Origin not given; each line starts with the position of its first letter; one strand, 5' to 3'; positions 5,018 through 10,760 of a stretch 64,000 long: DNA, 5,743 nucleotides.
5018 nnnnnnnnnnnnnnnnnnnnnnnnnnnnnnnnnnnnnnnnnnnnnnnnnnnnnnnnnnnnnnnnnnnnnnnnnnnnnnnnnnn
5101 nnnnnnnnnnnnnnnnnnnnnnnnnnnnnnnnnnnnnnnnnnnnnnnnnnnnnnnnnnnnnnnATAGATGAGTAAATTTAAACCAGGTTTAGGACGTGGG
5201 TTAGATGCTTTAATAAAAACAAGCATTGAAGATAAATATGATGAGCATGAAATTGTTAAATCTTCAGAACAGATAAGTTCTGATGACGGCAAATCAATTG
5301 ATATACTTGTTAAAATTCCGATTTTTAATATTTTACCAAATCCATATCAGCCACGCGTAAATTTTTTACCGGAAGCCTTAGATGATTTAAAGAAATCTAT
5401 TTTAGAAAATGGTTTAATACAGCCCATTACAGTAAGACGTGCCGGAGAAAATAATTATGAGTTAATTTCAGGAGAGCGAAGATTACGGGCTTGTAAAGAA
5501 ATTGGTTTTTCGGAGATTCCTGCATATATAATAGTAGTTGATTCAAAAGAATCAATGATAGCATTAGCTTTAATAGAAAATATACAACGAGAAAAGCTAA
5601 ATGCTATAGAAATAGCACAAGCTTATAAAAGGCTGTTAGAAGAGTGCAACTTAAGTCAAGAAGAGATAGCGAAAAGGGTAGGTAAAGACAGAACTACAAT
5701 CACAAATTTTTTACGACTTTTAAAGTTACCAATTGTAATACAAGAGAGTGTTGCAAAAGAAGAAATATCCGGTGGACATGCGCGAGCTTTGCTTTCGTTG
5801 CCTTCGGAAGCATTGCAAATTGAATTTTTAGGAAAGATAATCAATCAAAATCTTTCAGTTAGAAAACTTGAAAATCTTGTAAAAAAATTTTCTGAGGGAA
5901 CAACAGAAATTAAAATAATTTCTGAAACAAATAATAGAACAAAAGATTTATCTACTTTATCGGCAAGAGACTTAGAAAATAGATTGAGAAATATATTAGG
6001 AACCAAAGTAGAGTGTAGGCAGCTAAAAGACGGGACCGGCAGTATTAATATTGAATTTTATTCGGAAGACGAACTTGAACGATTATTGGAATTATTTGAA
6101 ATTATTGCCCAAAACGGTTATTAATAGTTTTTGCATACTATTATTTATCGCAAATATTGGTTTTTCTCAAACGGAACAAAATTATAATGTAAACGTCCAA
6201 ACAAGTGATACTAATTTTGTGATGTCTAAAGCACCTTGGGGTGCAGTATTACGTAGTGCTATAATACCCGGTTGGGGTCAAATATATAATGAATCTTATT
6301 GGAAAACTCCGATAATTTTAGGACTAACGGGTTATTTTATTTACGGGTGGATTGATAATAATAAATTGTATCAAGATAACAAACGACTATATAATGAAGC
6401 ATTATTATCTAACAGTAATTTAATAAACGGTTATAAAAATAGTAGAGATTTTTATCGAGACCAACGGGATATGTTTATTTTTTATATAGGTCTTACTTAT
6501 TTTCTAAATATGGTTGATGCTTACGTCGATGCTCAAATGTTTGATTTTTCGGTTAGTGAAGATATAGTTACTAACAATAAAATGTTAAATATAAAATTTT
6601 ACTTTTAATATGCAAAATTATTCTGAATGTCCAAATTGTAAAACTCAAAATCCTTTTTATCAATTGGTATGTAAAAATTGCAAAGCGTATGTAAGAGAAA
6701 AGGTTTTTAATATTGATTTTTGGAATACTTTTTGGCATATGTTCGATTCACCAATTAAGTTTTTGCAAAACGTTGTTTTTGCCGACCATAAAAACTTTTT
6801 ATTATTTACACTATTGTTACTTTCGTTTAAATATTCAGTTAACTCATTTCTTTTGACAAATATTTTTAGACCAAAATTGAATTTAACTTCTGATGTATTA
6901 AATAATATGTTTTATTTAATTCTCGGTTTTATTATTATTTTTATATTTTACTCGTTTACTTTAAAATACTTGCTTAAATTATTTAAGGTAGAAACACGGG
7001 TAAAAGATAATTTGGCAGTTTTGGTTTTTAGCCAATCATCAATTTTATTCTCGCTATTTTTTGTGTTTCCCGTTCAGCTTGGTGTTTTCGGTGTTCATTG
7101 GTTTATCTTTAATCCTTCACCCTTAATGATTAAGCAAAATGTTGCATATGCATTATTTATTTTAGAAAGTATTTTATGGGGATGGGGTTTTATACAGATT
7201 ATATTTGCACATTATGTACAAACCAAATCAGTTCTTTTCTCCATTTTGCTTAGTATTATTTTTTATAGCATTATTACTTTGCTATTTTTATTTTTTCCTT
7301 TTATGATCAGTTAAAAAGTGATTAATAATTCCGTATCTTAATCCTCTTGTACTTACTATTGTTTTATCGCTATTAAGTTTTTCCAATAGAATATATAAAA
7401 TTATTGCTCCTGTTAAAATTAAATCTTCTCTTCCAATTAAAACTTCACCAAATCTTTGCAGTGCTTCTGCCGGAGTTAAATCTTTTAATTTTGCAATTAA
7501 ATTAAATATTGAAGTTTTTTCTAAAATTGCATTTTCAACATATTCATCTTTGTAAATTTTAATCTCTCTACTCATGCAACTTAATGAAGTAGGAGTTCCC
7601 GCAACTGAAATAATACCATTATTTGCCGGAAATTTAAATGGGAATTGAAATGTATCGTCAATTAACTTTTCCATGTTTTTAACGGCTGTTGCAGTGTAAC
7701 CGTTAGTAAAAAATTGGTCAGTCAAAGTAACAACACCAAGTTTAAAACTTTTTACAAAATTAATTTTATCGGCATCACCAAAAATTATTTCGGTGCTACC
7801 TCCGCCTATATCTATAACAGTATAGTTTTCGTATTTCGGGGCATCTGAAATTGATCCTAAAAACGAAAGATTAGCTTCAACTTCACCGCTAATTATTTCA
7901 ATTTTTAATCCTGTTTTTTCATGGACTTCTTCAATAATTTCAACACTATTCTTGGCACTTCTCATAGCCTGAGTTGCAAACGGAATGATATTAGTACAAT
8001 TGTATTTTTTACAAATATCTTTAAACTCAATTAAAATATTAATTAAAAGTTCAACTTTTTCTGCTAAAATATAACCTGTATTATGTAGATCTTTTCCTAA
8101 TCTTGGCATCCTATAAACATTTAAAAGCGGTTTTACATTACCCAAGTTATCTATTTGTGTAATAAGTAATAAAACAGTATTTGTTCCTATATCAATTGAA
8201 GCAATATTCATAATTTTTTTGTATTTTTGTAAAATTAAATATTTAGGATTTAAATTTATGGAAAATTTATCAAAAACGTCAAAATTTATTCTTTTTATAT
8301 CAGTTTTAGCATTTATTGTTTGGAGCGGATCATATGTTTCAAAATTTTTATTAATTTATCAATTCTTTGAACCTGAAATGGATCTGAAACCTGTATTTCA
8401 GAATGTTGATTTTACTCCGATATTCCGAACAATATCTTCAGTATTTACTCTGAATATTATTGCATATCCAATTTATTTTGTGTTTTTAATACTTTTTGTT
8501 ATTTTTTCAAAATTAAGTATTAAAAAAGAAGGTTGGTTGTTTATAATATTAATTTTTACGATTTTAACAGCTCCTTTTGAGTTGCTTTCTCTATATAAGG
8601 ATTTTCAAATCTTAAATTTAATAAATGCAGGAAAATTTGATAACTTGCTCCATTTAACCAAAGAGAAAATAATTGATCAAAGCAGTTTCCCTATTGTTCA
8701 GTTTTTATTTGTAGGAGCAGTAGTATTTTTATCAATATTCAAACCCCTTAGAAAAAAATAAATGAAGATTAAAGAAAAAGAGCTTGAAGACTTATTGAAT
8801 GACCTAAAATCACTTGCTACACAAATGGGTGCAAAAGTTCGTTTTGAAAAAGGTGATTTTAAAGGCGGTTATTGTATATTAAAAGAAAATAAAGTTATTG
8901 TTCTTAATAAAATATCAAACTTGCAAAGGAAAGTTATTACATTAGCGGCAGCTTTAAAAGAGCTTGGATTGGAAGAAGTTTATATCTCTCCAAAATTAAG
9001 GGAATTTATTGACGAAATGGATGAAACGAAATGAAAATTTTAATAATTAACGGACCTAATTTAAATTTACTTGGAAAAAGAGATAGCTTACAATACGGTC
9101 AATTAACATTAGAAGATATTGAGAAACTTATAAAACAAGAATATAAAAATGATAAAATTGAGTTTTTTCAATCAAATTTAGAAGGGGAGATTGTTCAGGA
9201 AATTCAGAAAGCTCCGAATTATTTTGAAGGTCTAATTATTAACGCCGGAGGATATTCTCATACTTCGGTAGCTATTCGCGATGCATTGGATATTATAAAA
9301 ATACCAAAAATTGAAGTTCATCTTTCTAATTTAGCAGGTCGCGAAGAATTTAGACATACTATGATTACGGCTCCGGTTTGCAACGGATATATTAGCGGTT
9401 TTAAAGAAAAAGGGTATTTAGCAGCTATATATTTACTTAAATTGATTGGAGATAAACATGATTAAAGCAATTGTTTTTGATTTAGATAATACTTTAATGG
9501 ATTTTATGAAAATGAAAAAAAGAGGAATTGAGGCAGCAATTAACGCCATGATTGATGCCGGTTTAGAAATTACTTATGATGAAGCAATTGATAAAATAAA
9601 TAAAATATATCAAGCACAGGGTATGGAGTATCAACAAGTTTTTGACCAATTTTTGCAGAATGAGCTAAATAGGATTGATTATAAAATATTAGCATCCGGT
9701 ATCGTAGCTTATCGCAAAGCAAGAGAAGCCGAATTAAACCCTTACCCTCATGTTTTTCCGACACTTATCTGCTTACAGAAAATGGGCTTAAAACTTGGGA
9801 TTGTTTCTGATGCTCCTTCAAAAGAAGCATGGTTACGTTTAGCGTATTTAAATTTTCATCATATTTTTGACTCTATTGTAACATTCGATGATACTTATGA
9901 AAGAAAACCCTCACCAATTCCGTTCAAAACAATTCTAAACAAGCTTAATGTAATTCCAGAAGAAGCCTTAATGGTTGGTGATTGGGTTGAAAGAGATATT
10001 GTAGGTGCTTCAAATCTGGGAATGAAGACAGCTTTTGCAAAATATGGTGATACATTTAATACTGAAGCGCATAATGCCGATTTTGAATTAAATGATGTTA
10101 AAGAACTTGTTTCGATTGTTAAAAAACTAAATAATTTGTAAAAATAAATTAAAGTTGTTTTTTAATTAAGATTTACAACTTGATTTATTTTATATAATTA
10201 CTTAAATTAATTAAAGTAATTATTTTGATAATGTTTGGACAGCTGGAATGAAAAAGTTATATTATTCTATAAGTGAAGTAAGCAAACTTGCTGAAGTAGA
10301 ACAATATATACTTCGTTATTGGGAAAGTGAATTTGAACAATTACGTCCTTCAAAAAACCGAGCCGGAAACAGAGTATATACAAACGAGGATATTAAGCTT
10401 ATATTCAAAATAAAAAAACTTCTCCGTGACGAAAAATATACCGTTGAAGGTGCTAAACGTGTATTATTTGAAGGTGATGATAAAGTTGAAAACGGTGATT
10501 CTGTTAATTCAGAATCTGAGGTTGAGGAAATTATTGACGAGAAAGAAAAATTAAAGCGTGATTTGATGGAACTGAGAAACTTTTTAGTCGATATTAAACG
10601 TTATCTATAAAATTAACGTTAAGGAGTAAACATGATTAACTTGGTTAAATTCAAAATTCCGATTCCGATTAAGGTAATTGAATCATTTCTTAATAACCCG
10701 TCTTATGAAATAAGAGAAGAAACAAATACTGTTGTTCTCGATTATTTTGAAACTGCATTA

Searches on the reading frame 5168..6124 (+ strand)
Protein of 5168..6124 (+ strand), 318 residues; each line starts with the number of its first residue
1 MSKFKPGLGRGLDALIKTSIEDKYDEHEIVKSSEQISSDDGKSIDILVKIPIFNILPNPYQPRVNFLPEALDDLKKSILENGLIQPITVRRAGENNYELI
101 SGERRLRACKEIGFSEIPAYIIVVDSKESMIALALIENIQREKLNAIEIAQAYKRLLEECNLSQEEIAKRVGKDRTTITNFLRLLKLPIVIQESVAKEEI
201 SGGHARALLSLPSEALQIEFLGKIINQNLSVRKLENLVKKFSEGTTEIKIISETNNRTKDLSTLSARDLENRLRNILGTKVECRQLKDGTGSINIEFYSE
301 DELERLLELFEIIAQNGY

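Call 31: search_protein_families(library=pfam, proteins=[window:5168-6124:+])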
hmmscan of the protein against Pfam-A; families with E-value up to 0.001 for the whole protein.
window:5168-6124:+ (318 aa): 5 families
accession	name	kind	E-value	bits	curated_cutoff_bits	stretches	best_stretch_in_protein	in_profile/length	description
PF17762.8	HTH_ParB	-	2.7e-36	124.2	22.6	1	142-242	1-101/102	ParB HTH domain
PF02195.25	ParB_N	-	2.7e-28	98.3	26.3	1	48-140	4-95/95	ParB N-terminal domain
PF23552.2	ParB_C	-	1.5e-08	34.4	23.8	1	267-310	6-49/50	ParB dimerisation domain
PF01381.28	HTH_3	-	2.3e-05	24.8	23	1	154-182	2-30/55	Helix-turn-helix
PF01978.25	TrmB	-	9.9e-05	22.6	25.6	1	150-185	11-46/68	Sugar-specific transcriptional regulator TrmB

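Call 49: search_protein_families(library=ncbifam, proteins=[window:5168-6124:+], max_evalue=1e-10)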
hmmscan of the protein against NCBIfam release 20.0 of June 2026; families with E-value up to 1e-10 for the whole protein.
window:5168-6124:+ (318 aa): 4 families
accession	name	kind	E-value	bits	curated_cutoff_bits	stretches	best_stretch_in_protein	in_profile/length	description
TIGR04285.1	nucleoid_noc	exception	6.3e-69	232.2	315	1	48-256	3-209/255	nucleoid occlusion protein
TIGR00180.1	parB_part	domain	6.3e-53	179.3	58.45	1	49-221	7-182/186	ParB/RepB/Spo0J family partition protein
TIGR03734.1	PRTRC_parB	hypoth_equivalog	1.2e-32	113.2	278.6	1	61-241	7-189/555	PRTRC system ParB family protein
TIGR03454.1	partition_RepB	equivalog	3.2e-14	53.1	201.5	1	47-185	64-201/325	plasmid partitioning protein RepB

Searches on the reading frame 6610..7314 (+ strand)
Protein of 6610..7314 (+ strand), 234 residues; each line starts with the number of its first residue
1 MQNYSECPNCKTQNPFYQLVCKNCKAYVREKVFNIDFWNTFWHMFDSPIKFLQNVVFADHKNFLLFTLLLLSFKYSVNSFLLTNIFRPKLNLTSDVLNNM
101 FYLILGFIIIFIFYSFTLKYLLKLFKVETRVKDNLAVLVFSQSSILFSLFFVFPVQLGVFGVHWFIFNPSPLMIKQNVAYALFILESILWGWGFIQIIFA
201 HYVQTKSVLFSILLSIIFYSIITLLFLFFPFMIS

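Call 31: search_protein_families(library=pfam, proteins=[window:6610-7314:+])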
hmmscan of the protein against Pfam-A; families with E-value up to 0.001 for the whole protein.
window:6610-7314:+ (234 aa): 0 families

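Call 33: search_protein_families(library=pfam, proteins=[window:6610-7314:+], max_evalue=0.01)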
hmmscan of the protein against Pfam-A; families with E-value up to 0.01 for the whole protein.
window:6610-7314:+ (234 aa): 1 family
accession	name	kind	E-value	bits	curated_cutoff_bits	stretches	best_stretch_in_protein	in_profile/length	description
PF04893.22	Yip1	-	0.0032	17.8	28.6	1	43-224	2-168/173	Yip1 domain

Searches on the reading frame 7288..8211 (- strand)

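Call 31: search_protein_families(library=pfam, proteins=[window:7288-8211:-])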
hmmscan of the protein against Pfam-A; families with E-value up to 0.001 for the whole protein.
window:7288-8211:- (307 aa): 2 families
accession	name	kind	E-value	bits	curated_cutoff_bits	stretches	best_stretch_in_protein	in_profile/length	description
PF02541.22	Ppx-GppA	-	4.7e-48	164.5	27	1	17-300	2-282/285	Ppx/GppA phosphatase family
PF08841.16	DDR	-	0.00034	20.2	24.6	0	85-150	92-156/328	Diol dehydratase reactivase ATPase-like domain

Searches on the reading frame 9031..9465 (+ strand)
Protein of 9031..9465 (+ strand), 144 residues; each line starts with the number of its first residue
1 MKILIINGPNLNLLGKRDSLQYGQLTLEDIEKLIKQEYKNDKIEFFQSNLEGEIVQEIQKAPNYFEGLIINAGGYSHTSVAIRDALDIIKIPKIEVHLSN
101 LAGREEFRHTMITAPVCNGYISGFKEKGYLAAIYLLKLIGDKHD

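Call 33: search_protein_families(library=pfam, proteins=[window:9031-9465:+], max_evalue=0.01)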
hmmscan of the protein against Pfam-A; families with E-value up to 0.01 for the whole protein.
window:9031-9465:+ (144 aa): 1 family
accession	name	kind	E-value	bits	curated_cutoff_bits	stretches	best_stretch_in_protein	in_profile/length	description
PF01220.24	DHquinase_II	-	1.1e-50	171.4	23.3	1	2-135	1-136/138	Dehydroquinase class II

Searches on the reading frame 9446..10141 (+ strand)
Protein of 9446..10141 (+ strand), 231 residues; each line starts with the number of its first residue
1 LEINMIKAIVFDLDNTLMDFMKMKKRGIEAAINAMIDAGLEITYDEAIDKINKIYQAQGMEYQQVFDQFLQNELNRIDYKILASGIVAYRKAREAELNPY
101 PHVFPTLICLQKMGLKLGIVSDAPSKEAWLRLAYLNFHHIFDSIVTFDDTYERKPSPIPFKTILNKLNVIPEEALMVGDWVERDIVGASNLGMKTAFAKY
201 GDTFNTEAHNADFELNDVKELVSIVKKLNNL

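Call 27: find_encoding_contigs(protein=window:9446-10141:+, flank=10000, max_places=1)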
Protein window:9446-10141:+ (231 aa): no gene with exactly this product is on record in the collection.

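Call 33: search_protein_families(library=pfam, proteins=[window:9446-10141:+], max_evalue=0.01)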
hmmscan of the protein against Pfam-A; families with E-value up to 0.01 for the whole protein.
window:9446-10141:+ (231 aa): 4 families
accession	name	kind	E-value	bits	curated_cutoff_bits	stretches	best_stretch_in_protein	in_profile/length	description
PF13419.12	HAD_2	-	6.2e-29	101.8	23.8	1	9-197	1-177/178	Haloacid dehalogenase-like hydrolase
PF00702.32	Hydrolase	-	7.7e-27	95.4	26.4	1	6-192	1-191/191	haloacid dehalogenase-like hydrolase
PF13242.12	Hydrolase_like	-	4.2e-12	46.2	22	1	153-219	3-73/75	HAD-hyrolase-like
PF12710.13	HAD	-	0.0024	18.8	27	1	9-146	1-133/189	haloacid dehalogenase-like hydrolase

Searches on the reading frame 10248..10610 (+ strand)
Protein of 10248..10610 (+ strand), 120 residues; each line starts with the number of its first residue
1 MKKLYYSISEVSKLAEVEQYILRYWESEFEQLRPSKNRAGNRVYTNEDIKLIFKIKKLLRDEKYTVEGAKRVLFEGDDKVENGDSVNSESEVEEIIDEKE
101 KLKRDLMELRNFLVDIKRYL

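Call 33: search_protein_families(library=pfam, proteins=[window:10248-10610:+], max_evalue=0.01)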
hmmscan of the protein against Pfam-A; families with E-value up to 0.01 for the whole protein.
window:10248-10610:+ (120 aa): 2 families
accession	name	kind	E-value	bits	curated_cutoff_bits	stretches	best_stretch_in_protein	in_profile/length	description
PF13411.12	MerR_1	-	3.6e-18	65.9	21.6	1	6-73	1-66/69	MerR HTH family regulatory protein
PF00376.29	MerR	-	1e-05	25.7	28.2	1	7-44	1-38/38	MerR family regulatory protein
